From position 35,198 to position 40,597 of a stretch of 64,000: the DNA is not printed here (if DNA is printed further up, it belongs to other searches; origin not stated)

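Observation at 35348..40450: NrdJ ribonucleotide reductase carries two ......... inteins inside a 1700-aa precursor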

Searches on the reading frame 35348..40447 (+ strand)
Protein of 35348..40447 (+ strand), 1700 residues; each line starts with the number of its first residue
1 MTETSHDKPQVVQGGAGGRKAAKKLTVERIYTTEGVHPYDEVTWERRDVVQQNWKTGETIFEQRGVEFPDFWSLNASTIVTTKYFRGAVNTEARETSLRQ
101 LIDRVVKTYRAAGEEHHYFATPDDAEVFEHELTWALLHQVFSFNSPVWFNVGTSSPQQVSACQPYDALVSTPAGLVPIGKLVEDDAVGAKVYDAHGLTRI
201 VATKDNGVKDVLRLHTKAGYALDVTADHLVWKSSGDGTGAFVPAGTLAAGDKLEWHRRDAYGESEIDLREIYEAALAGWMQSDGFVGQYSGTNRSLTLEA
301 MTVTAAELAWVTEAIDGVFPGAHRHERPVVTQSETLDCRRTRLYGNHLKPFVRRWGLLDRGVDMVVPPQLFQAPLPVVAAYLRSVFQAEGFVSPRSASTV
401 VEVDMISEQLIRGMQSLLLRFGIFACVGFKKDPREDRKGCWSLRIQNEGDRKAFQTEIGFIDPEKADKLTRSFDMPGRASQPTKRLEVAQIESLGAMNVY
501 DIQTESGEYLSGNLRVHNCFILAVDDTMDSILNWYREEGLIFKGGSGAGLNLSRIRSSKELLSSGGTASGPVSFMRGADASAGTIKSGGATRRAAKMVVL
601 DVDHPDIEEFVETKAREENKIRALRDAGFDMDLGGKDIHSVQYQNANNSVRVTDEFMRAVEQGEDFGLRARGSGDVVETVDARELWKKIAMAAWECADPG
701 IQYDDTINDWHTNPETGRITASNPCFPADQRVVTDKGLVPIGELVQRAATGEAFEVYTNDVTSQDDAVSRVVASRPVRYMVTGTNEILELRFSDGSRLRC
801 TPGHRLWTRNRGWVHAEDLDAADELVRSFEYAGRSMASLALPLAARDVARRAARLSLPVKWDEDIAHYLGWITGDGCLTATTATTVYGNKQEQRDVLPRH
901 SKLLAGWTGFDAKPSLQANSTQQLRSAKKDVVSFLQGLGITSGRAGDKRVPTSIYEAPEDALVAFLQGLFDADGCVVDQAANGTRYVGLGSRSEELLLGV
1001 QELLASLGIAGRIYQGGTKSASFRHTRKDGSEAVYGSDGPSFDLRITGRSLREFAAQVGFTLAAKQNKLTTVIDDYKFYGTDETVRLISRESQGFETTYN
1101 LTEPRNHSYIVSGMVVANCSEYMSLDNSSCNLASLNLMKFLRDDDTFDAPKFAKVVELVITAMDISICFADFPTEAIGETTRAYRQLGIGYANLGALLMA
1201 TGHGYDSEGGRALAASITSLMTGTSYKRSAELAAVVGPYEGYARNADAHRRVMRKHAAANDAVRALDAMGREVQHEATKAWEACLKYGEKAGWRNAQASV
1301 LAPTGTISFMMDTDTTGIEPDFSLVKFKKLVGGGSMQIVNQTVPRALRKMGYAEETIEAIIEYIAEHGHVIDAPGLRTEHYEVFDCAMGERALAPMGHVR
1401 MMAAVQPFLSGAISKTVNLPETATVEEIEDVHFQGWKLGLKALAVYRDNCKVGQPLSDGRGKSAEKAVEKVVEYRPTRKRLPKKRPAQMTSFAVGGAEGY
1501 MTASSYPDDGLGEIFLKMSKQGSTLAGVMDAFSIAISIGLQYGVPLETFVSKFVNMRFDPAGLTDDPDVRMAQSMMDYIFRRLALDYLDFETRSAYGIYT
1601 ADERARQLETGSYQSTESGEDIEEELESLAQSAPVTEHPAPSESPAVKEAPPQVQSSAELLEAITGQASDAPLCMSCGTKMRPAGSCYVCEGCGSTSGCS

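Call 4: search_protein_families(library=pfam, proteins=[window:35348-40447:+], max_evalue=0.01)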
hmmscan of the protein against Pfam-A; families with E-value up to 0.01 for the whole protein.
window:35348-40447:+ (1700 aa): 8 families
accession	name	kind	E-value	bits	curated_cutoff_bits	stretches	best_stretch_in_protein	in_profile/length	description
PF02867.20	Ribonuc_red_lgC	-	4.3e-144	481.4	23.9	1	518-1446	2-523/523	Ribonucleotide reductase, barrel domain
PF14528.11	LAGLIDADG_3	-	6.5e-33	113.3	22.5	2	962-1059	3-82/82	LAGLIDADG-like domain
PF08471.15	Ribonuc_red_2_N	-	6e-18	65.4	27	1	56-139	1-103/103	Class II vitamin B12-dependent ribonucleotide reductase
PF14890.11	Intein_splicing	-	4.1e-11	43.3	35.8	1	739-1118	10-155/155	Intein splicing domain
PF12637.14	TSCPD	-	2.2e-10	41.1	22.8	1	1498-1585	13-86/88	TSCPD domain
PF00317.26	Ribonuc_red_lgN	-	0.00066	20.1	28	1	75-155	6-76/77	Ribonucleotide reductase, all-alpha domain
PF14527.11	LAGLIDADG_WhiA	-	0.0034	17.9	23.2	0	379-424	2-47/93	WhiA LAGLIDADG-like domain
PF05204.19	Hom_end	-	0.0041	17.7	21.1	0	961-1013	13-62/110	Homing endonuclease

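Call 5: search_protein_families(library=ncbifam, proteins=[window:35348-40447:+], max_evalue=0.01)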
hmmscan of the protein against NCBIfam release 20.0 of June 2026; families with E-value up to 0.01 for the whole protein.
window:35348-40447:+ (1700 aa): 32 families (the best 25 are shown)
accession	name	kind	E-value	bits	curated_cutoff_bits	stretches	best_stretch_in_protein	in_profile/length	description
NF005122.0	PRK06556.1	equivalog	0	1555.6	859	3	1118-1700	366-960/960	vitamin B12-dependent ribonucleotide reductase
NF005736.0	PRK07562.1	equivalog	1.4e-244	814.5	1737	6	1105-1375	460-747/1222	vitamin B12-dependent ribonucleotide reductase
TIGR02504.1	NrdJ_Z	equivalog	1.6e-174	581.9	399.95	2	1117-1456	280-606/606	adenosylcobalamin-dependent ribonucleoside-diphosphate reductase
NF006417.0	PRK08665.1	equivalog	1.9e-119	400.1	961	3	1118-1696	279-756/759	vitamin B12-dependent ribonucleotide reductase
NF006207.0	PRK08332.1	equivalog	3.7e-104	349.3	2400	3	862-1457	1002-1563/1684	vitamin B12-dependent ribonucleotide reductase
NF005010.0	PRK06406.1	subfamily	2.4e-76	257.5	1125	3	517-725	250-436/771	vitamin B12-dependent ribonucleotide reductase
TIGR02506.1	NrdE_NrdA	equivalog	5.6e-69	233.2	341.05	2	1123-1442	305-609/616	ribonucleoside-diphosphate reductase subunit alpha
NF006577.0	PRK09102.1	equivalog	2.4e-44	151.6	620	2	518-711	93-266/604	ribonucleoside-diphosphate reductase subunit alpha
NF005401.0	PRK06948.1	subfamily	4.2e-40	138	906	2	1129-1463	302-597/604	ribonucleotide reductase-like protein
NF005991.0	PRK08115.1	equivalog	9.5e-38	129.7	854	2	1112-1458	472-779/858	vitamin B12-dependent ribonucleotide reductase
NF005101.0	PRK06539.1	equivalog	5.5e-35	120.6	988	2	1127-1442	453-754/822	ribonucleoside-diphosphate reductase subunit alpha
NF005852.0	PRK07773.1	equivalog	5.6e-33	114.2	780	2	725-1016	398-667/886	replicative DNA helicase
NF005544.0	PRK07207.1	equivalog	1e-27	96.4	965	2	1096-1364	567-832/965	ribonucleoside-diphosphate reductase subunit alpha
NF006279.0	PRK08447.1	equivalog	3.8e-27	95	1082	2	516-726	213-427/789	ribonucleoside-diphosphate reductase subunit alpha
TIGR04170.1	RNR_1b_NrdE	exception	6.1e-25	87.6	750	2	518-725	163-374/698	class 1b ribonucleoside-diphosphate reductase subunit alpha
TIGR01445.1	intein_Nterm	domain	3.1e-18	66.5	24.5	2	725-808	1-83/83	intein N-terminal splicing region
NF045703.1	rSAM_Tes_intein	exception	6.5e-13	47.4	1700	1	850-1123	354-615/1040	tetraether lipid synthase Tes, intein-containing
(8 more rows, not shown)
